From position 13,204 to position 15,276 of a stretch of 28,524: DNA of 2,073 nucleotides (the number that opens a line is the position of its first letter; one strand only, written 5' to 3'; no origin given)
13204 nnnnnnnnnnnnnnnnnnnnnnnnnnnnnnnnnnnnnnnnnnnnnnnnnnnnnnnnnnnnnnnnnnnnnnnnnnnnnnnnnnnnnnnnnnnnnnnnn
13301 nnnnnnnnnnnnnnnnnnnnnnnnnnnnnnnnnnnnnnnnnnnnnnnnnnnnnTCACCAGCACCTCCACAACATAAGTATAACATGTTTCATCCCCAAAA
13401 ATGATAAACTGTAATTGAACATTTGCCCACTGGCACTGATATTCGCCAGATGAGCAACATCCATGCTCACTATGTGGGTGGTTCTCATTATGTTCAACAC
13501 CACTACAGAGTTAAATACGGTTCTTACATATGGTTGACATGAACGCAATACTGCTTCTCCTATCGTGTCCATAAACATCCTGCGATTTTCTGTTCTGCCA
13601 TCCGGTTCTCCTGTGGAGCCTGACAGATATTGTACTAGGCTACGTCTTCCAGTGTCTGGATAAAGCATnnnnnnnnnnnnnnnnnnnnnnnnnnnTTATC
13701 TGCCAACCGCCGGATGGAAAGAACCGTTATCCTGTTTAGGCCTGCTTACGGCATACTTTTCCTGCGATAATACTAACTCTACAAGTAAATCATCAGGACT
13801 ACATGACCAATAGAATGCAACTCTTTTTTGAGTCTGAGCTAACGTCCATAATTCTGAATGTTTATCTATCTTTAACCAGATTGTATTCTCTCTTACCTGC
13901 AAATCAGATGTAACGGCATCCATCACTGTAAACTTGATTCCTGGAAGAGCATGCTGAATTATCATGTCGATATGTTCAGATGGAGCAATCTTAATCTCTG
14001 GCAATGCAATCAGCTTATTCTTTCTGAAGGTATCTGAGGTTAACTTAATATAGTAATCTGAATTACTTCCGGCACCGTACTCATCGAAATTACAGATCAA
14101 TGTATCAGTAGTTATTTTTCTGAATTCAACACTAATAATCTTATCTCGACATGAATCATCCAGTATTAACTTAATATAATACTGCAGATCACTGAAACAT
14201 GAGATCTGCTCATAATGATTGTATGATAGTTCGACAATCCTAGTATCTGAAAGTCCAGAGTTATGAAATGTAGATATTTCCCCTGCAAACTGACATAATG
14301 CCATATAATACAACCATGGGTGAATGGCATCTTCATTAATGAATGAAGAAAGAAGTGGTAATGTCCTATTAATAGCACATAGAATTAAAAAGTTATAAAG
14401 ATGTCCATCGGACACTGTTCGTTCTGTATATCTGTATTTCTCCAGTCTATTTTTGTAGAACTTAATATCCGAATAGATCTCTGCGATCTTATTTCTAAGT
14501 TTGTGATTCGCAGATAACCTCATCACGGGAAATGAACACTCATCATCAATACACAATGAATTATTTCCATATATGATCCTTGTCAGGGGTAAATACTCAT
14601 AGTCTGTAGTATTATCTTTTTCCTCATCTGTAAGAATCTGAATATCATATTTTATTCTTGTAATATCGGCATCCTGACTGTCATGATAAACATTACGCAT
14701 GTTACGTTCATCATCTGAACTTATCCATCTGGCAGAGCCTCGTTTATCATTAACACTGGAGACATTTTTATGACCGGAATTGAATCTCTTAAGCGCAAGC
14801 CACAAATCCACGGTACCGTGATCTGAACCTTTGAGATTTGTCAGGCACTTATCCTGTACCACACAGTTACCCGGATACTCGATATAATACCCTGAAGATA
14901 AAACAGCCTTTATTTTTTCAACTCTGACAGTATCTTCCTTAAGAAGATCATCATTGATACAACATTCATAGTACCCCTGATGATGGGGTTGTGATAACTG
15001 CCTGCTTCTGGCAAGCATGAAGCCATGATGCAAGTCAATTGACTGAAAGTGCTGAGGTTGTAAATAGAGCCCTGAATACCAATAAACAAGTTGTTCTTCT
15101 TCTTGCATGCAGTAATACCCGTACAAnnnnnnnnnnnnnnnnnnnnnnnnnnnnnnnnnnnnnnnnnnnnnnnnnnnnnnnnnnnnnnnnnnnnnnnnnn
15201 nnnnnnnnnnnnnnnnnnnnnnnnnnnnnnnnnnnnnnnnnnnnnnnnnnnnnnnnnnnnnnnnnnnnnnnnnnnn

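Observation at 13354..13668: Extra 104-aa ORF inserted between tssK and tssL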

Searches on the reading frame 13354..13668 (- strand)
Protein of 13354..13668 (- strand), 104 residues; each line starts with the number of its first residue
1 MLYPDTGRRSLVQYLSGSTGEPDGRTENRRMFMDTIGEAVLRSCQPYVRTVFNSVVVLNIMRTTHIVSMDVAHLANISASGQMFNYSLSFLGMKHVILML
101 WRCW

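Call 6: search_protein_families(proteins=[window:13354-13668:-], library=ncbifam, max_evalue=0.1)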
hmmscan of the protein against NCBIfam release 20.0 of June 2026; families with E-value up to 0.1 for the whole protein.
window:13354-13668:- (104 aa): 1 family
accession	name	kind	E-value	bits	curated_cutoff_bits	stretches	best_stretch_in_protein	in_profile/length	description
NF004837.0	PRK06187.1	subfamily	0.055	11.7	476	1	11-81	174-240/531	long-chain-fatty-acid--CoA ligase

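Call 16: find_homologous_proteins(query=window:13357-13668:-, max_evalue=0.01)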
Query window:13357-13668:- (104 aa): 3 proteins with E <= 0.01 among 4 candidates.
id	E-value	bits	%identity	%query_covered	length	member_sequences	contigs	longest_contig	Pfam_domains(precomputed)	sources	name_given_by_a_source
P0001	8.5e-63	226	99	100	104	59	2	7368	-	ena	-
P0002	2.4e-62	225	100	99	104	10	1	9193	-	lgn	-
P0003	2.4e-36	142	99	66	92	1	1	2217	-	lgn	-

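Call 20: profile_search(protein=window:13357-13668:-)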
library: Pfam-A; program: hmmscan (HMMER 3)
A. the first sequence (104 residues): domains with independent E <= 10: 0; with E <= 0.001: 0
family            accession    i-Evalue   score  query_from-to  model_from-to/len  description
(no Pfam family matches the first sequence, even at E <= 10)

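Call 24: search_dna_similar(query=window:13357-13668:-, collection=plasmids, mode=protein, max_evalue=0.001, max_rows=40, rows=spread)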
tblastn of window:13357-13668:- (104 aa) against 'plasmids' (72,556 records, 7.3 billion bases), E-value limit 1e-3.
Records with a match: 26; places in all: 26; records where one place covers at least 80% of the query: 24.
Best place of each record, by identity: 60-80% 1; <60% 25.
By first word of the organism name: Escherichia 26.
By predicted mobility (MOB-suite, as given by PLSDB): conjugative 19; mobilizable 6; non-mobilizable 1.
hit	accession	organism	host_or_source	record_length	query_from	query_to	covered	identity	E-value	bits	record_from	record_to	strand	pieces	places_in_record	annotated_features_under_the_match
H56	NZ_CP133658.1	Escherichia coli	rodents,tissue sample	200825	1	104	100%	47.7%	5e-19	87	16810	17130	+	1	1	DotU family type IV/VI secretion system protein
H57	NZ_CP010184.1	Escherichia coli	mouse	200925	1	104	100%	47.7%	5e-19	87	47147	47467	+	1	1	DotU family type IV/VI secretion system protein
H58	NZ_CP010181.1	Escherichia coli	mouse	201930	1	104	100%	47.7%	5e-19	87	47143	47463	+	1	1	DotU family type IV/VI secretion system protein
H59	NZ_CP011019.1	Escherichia coli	Homo sapiens,Bacterial isolate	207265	1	104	100%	47.7%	5e-19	87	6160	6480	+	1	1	DotU family type IV/VI secretion system protein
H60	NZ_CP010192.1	Escherichia coli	mouse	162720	1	104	100%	47.7%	9e-19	86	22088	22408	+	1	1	DotU family type IV/VI secretion system protein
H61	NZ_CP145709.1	Escherichia coli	Homo sapiens,stool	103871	13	104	88%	50.0%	3e-11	91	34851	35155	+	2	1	DotU family type IV/VI secretion system protein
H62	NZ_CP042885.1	Escherichia coli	surface water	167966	2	102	76%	56.8%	1e-7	98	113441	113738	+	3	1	DotU family type IV/VI secretion system protein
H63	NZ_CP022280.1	Escherichia coli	Marmota,fecal sample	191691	6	104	95%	42.9%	1e-11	66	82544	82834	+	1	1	DotU family type IV/VI secretion system protein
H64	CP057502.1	Escherichia coli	culture,Pooled sheep faecal samples ...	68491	6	104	95%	42.6%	3e-11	65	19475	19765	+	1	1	DotU family type IV/VI secretion system protein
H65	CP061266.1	Escherichia coli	Sheep,cell culture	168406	6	104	95%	41.7%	1e-11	66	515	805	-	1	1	DotU family type IV/VI secretion system protein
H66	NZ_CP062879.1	Escherichia coli O157:H16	Sus scrofa domesticus,feces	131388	6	104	95%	41.7%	3e-11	65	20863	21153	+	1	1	DotU family type IV/VI secretion system protein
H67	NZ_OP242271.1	Escherichia coli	Homo sapiens,stool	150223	6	104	95%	41.7%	3e-11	65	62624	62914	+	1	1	DotU family type IV/VI secretion system protein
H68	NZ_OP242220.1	Escherichia coli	Homo sapiens,stool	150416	6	104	95%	41.7%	3e-11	65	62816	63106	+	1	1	DotU family type IV/VI secretion system protein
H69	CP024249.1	Escherichia coli O182:H21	-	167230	6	104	95%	41.7%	3e-11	65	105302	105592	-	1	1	none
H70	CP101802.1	Escherichia coli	cell culture,anal swab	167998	6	104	95%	41.7%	3e-11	65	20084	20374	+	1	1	DotU family type IV/VI secretion system protein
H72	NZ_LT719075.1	Escherichia coli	Homo sapiens,feces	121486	6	104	95%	40.7%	3e-11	65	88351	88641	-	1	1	DotU family type IV/VI secretion system protein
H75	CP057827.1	Escherichia coli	culture,Pooled pig faecal samples ...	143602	6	104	95%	40.7%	2e-4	68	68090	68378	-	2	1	DotU family type IV/VI secretion system protein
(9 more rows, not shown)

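Call 43: search_protein_representatives(protein=window:13357-13668:-)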
Query: 104 residues. Proteins with E-value up to 0.001 (for the whole library): 4; up to 1e-10: 2; up to 1e-30: 2. The best 4 are listed.
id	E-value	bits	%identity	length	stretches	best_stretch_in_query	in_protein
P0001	2.7e-63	226.4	99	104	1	1-104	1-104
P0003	7.7e-37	141.6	96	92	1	1-71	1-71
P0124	3.2e-04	36.9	34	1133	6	75-103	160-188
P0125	7.5e-04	35.7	72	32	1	69-97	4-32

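Call 50: predict_structure(protein=window:13357-13668:-)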
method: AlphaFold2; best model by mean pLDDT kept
length: 104 residues; sequences in the alignment: 1
mean_pLDDT: 62.1   pTM: 0.30
mean pLDDT of the five models: 62.1, 59.7, 59.6, 51.7, 37.3
residues with pLDDT >= 90: 0; 70-90: 34; 50-70: 55; < 50: 15
segments of 3 or more residues with pLDDT < 50: 1-5, 74-77
pLDDT, mean of each block of 10 residues (from residue 1): 46 52 63 76 72 76 59 48 57 69 64
secondary structure, 60 per line:
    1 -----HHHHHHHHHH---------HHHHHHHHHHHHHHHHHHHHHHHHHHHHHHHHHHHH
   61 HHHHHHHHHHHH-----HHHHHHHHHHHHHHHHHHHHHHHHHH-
elements in order: H6-15 H25-72 H78-103

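Call 52: get_annotated_region(hit=H62, flank=700)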
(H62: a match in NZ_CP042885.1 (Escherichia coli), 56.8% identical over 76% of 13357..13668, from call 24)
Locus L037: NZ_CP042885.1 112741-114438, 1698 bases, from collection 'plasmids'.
description: Escherichia coli O10:H32 strain NMBU-W12E19 plasmid pNMBU-W12E19_01, complete sequence
organism: Escherichia coli (NCBI taxid 2603836)
taxonomy: Bacteria; Pseudomonadota; Gammaproteobacteria; Enterobacterales; Enterobacteriaceae; Escherichia; Escherichia coli
host: -; source: surface water; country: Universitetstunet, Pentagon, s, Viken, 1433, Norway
typing (MOB-suite, as given by PLSDB): conjugative; replicon IncFIA,IncFII; relaxase MOBP,MOBP; mating-pair formation MPF_F
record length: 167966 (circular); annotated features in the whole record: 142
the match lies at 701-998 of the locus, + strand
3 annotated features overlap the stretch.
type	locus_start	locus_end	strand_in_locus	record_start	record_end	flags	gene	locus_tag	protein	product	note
CDS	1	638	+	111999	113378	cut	tssK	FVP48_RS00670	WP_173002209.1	type VI secretion system baseplate subunit TssK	GO:0033103 - protein secretion by the type VI secretion system [Evidence IEA]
CDS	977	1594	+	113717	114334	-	-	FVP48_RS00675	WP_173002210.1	DotU family type IV/VI secretion system protein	-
CDS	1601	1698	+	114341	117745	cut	-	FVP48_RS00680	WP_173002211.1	type VI secretion protein IcmF/TssM N-terminal domain-containing protein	-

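Call 53: get_annotated_region(hit=H63, flank=700)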
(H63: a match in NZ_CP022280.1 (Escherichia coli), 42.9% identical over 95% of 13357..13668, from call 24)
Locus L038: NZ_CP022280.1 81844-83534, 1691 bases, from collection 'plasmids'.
description: Escherichia coli strain STEC299 plasmid pSTEC299_1, complete sequence
organism: Escherichia coli (NCBI taxid 562)
taxonomy: Bacteria; Pseudomonadota; Gammaproteobacteria; Enterobacterales; Enterobacteriaceae; Escherichia; Escherichia coli
host: -; source: Marmota,fecal sample; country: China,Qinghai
typing (MOB-suite, as given by PLSDB): mobilizable; replicon IncFIA,IncFIB,IncFIC,IncFII,IncI-gamma/K1; relaxase MOBF,MOBF
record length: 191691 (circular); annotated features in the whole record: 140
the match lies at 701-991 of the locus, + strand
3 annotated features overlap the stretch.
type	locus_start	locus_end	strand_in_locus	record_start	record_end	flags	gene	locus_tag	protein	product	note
CDS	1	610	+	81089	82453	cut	tssK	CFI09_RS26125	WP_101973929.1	type VI secretion system baseplate subunit TssK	GO:0033103 - protein secretion by the type VI secretion system [Evidence IEA]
CDS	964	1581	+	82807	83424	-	-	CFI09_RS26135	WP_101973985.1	DotU family type IV/VI secretion system protein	-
CDS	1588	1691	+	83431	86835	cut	-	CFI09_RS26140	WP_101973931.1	type VI secretion protein IcmF/TssM N-terminal domain-containing protein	-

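Call 54: get_annotated_region(hit=H66, flank=700)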
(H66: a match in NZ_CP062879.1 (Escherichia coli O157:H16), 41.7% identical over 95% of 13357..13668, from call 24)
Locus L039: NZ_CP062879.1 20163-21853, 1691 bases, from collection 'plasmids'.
description: Escherichia coli O157:H16 strain Res13-Lact-PEA12-26 plasmid unnamednovel_1, complete sequence
organism: Escherichia coli O157:H16 (NCBI taxid 930406)
taxonomy: Bacteria; Pseudomonadota; Gammaproteobacteria; Enterobacterales; Enterobacteriaceae; Escherichia; Escherichia coli; Escherichia coli O157:H16
host: -; source: Sus scrofa domesticus,feces; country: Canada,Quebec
typing (MOB-suite, as given by PLSDB): conjugative; replicon IncFIA,IncFIC; relaxase MOBF,MOBP; mating-pair formation MPF_Unknown
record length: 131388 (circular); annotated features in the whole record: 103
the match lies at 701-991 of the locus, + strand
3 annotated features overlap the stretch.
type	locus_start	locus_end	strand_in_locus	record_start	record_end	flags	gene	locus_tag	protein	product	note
CDS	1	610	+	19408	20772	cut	tssK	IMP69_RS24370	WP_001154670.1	type VI secretion system baseplate subunit TssK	GO:0033103 - protein secretion by the type VI secretion system [Evidence IEA]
CDS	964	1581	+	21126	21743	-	-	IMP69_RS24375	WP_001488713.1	DotU family type IV/VI secretion system protein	-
CDS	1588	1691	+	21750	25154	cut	-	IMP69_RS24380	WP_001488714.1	type VI secretion protein IcmF/TssM N-terminal domain-containing protein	-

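Call 55: get_annotated_region(hit=H72, flank=700)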
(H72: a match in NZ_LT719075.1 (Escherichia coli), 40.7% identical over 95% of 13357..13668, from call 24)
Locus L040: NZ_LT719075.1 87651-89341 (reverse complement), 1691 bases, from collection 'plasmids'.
description: Escherichia coli isolate C700-09 plasmid pAA, complete sequence
organism: Escherichia coli (NCBI taxid 562)
taxonomy: Bacteria; Pseudomonadota; Gammaproteobacteria; Enterobacterales; Enterobacteriaceae; Escherichia; Escherichia coli
host: -; source: Homo sapiens,feces; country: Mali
typing (MOB-suite, as given by PLSDB): mobilizable; replicon IncFIA,rep_cluster_2131; relaxase MOBP
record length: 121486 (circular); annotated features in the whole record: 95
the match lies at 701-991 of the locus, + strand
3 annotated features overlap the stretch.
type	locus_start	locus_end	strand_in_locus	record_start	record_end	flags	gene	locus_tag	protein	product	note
CDS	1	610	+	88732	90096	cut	tssK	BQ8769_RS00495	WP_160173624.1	type VI secretion system baseplate subunit TssK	GO:0033103 - protein secretion by the type VI secretion system [Evidence IEA]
CDS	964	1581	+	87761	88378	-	-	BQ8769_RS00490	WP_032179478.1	DotU family type IV/VI secretion system protein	-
CDS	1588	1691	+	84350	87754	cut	-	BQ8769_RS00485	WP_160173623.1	type VI secretion protein IcmF/TssM N-terminal domain-containing protein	-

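Call 56: get_annotated_region(hit=H75, flank=700)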
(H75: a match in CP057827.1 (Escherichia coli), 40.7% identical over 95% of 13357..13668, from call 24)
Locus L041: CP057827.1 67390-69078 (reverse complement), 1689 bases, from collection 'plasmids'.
description: Escherichia coli strain RHB14-C07 plasmid pRHB14-C07_2, complete sequence
organism: Escherichia coli (NCBI taxid 562)
taxonomy: Bacteria; Pseudomonadota; Gammaproteobacteria; Enterobacterales; Enterobacteriaceae; Escherichia; Escherichia coli
host: -; source: culture,Pooled pig faecal samples collected from floor of farm; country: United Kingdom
typing (MOB-suite, as given by PLSDB): conjugative; replicon IncFIA,IncFIC; relaxase MOBF,MOBP; mating-pair formation MPF_F
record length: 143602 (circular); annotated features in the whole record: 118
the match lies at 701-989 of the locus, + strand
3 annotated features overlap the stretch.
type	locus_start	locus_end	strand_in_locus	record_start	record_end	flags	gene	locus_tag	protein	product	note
CDS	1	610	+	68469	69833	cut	tssK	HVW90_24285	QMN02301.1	type VI secretion system baseplate subunit TssK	-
CDS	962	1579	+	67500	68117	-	-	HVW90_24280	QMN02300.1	DotU family type IV/VI secretion system protein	-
CDS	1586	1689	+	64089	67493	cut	-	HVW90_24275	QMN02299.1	type VI secretion protein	-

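Call 65: list_cluster_members(proteins=[window:13357-13668:-, P0001])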
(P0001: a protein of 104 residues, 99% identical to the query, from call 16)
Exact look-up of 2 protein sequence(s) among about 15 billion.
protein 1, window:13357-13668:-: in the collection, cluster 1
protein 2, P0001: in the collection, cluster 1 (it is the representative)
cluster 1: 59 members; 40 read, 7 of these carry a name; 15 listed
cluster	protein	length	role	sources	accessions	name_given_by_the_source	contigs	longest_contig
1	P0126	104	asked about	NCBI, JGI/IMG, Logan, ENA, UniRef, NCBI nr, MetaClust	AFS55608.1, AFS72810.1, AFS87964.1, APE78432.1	putative type VI secretion protein [Escherichia coli 042] | hypothetical protein | Uncharacterized protein n=5 Tax=Enterobacteriaceae TaxID=543 RepID=B7LFQ1_ECO55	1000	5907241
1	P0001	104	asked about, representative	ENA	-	-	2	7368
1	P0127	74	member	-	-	hypothetical protein FNF17_22210 [Escherichia coli] | hypothetical protein AAF13_01075 [Escherichia coli O104:H4 str. C227-11]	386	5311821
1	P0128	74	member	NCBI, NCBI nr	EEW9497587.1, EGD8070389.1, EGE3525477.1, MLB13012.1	hypothetical protein D4045_21750 [Escherichia coli] | hypothetical protein [Escherichia coli]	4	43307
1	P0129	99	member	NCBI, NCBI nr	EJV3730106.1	DotU family type IV/VI secretion system protein, partial [Escherichia coli] | DotU family type IV/VI secretion system protein [Escherichia coli]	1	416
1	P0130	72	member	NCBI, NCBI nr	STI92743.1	putative type VI secretion protein [Escherichia coli]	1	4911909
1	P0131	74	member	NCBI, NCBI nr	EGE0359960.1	hypothetical protein DNC60_24580 [Escherichia coli] | hypothetical protein [Escherichia coli]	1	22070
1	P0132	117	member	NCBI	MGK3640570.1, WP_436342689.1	DotU family type IV/VI secretion system protein, partial [Escherichia coli]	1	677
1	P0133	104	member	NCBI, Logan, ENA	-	-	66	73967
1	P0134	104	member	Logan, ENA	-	-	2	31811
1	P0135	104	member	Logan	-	-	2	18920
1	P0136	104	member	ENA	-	-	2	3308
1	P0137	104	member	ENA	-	-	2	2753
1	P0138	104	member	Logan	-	-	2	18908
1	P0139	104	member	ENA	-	-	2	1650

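Call 67: search_protein_families(proteins=[window:13357-13668:-], library=phrogs, max_evalue=0.1)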
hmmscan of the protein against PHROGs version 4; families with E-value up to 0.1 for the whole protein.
window:13357-13668:- (104 aa): 0 families

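Call 68: search_solved_structures(query=window:13357-13668:-, max_evalue=1)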
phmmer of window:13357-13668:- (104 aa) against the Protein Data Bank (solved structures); distinct sequences matched with E-value up to 1: 1.
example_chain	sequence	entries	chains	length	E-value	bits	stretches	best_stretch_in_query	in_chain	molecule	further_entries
5xtr_A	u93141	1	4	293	0.84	13.1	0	19-76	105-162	FAD-linked sulfhydryl oxidase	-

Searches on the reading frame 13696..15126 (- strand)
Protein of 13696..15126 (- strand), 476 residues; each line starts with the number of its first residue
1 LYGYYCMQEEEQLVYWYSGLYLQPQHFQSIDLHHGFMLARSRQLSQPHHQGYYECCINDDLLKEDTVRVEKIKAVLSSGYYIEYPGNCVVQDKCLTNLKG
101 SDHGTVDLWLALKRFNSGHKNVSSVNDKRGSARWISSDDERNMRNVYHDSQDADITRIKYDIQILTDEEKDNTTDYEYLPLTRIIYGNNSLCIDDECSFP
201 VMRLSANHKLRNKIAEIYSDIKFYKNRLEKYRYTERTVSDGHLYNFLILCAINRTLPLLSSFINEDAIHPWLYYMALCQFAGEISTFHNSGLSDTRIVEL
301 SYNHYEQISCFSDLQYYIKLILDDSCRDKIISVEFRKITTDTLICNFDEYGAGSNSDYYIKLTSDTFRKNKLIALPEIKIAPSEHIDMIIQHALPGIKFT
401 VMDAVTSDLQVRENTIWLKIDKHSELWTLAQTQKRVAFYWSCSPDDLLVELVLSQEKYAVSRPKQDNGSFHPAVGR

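Call 6: search_protein_families(proteins=[window:13696-15126:-], library=ncbifam, max_evalue=0.1)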
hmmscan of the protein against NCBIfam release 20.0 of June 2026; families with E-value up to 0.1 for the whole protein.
window:13696-15126:- (476 aa): 1 family
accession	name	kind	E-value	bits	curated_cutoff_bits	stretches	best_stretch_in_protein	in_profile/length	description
TIGR03353.2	VI_chp_4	equivalog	5.2e-75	253.2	100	1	13-452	2-427/429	type VI secretion system baseplate subunit TssK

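Call 37: find_related_loci(query=A1, collection=genome_contigs, flank=4000)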
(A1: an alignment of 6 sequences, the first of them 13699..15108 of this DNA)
Query A1 (470 aa) in genome_contigs; peptide patterns used: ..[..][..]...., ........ (x = any residue, [..] = any of these).
55 stretches matched a pattern; 22 encode a relative of the query (tblastn E <= 1e-3); 22 distinct loci.
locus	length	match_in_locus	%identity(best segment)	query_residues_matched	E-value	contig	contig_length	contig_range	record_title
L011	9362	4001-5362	34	1-447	3e-91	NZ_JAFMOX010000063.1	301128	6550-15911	Rahnella rivi strain FC061912-K NODE_5_length_301128_cov_78.634931, whole genome shotgun sequence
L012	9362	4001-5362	34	1-447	8e-89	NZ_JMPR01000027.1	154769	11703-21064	Tatumella ptyseos ATCC 33301 GTPT.assembly.027, whole genome shotgun sequence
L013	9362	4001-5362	34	1-447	8e-89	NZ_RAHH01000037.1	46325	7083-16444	Rahnella woolbedingensis strain DSM 27399 contig_00037, whole genome shotgun sequence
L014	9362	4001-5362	34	1-447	7e-88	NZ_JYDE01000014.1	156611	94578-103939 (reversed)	Rahnella inusitata strain DSM 30078 Rahnella_gaviniae_DSM_30078_contig_14, whole genome shotgun sequence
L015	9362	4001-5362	33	1-447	2e-87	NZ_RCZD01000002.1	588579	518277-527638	Ewingella americana strain E4 scaffold2.1, whole genome shotgun sequence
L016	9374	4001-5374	31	1-446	8e-80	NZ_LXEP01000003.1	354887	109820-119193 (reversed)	Buttiauxella gaviniae ATCC 51604 Sequence00003, whole genome shotgun sequence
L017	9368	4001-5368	31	1-449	1e-75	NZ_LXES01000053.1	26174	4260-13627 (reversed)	Enterobacter soli ATCC BAA-2102 Sequence00053, whole genome shotgun sequence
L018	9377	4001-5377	25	4-447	5e-46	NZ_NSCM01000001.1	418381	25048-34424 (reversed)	Photorhabdus bodei strain LJ24-63 LJ_63_scf0001, whole genome shotgun sequence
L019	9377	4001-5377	25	4-447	2e-44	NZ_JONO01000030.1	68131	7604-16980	Photorhabdus australis DSM 17609 BO26DRAFT_scaffold00025.25_C, whole genome shotgun sequence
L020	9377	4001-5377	24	4-447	1e-44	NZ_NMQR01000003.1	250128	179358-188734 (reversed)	Photorhabdus sp. CRCIA-P01 scaffold3.1, whole genome shotgun sequence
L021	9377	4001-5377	24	4-447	1e-43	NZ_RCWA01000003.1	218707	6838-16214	Photorhabdus heterorhabditis strain SF41 scaffold_0003, whole genome shotgun sequence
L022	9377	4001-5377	24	4-447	2e-43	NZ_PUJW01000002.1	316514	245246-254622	Photorhabdus cinerea strain DSM 19724 scaffold_0002, whole genome shotgun sequence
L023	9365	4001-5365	25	8-447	2e-43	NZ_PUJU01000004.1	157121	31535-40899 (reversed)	Photorhabdus tasmaniensis strain T327 scaffold_0004, whole genome shotgun sequence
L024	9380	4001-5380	25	4-447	4e-43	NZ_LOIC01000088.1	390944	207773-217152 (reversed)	Photorhabdus namnaonensis strain PB45.5 Phpb_contig000089, whole genome shotgun sequence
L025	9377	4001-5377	24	4-447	3e-43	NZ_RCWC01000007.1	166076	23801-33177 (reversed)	Photorhabdus noenieputensis strain DSM 25462 scaffold_0007, whole genome shotgun sequence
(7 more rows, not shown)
